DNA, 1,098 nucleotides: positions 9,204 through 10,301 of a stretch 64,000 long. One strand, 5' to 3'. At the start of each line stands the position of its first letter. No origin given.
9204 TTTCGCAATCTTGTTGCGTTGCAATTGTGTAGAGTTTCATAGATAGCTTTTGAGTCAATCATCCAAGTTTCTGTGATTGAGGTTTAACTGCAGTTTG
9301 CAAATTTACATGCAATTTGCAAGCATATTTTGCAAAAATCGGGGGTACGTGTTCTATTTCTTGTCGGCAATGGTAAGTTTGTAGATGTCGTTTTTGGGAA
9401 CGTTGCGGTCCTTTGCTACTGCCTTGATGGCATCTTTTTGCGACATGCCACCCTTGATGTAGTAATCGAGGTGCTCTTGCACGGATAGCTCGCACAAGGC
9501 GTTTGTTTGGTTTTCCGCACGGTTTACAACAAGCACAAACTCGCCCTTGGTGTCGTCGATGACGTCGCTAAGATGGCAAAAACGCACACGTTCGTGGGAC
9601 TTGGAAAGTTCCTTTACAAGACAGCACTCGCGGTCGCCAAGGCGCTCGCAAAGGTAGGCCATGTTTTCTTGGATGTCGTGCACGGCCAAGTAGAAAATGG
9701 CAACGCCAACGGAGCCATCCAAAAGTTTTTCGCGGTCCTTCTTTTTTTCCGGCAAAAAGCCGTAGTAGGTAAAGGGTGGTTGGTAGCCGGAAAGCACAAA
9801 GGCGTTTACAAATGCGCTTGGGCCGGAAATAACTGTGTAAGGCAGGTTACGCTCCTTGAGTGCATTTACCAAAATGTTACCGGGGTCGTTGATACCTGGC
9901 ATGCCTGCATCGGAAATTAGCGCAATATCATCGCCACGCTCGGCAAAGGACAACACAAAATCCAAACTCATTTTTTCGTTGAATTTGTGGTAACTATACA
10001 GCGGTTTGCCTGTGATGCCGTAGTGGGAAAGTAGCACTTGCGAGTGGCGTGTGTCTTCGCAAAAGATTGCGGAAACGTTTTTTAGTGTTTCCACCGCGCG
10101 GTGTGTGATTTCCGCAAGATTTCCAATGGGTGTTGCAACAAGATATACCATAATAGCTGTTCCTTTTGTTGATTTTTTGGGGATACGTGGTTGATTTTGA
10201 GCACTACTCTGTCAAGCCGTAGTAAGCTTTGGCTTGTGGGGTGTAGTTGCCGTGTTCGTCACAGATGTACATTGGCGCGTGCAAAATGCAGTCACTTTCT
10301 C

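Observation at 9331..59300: Dispersed ~30-bp palindromic intergenic motif with a CACGTG core (11 copies)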

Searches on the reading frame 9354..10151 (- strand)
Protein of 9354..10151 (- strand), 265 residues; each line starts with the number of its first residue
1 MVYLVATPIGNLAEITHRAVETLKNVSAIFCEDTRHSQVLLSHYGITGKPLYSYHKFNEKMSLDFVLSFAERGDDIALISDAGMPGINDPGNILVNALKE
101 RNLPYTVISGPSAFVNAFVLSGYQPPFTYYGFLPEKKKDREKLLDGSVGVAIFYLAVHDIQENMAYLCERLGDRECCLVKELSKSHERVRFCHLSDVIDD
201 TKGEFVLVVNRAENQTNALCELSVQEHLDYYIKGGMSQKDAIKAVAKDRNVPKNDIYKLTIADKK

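Call 7: search_protein_families(library=pfam, proteins=[window:9354-10151:-])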
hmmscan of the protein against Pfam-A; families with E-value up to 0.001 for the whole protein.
window:9354-10151:- (265 aa): 1 family
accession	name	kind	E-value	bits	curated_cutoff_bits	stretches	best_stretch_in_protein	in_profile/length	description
PF00590.25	TP_methylase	-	8.8e-23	81.8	27.8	1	1-197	1-211/212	Tetrapyrrole (Corrin/Porphyrin) Methylases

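Call 18: find_encoding_contigs(protein=window:9354-10151:-, flank=10000, max_places=10)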
Protein window:9354-10151:- (265 aa): 1 contig read that carries it; 1 place shown.
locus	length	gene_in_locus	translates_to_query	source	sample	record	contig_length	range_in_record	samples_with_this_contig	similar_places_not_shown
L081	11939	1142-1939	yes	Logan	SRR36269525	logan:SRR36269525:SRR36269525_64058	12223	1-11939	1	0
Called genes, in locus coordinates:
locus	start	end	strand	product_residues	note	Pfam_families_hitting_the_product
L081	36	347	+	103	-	-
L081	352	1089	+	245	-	PF05175:MTS, PF06325:PrmA, PF02475:TRM5-TYW2_MTfase (weak)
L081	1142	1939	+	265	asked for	PF00590:TP_methylase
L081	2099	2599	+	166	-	PF12844:HTH_19, PF13560:HTH_31, PF01381:HTH_3, PF13443:HTH_26 (faint)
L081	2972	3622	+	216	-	-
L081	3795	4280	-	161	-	-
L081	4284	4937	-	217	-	PF00106:adh_short, PF01370:Epimerase (faint), PF13561:adh_short_C2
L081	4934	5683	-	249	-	PF02592:Vut_1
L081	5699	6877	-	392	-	-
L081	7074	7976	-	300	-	-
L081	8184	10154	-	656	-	-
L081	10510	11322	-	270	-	PF00924:MS_channel_2nd, PF21082:MS_channel_3rd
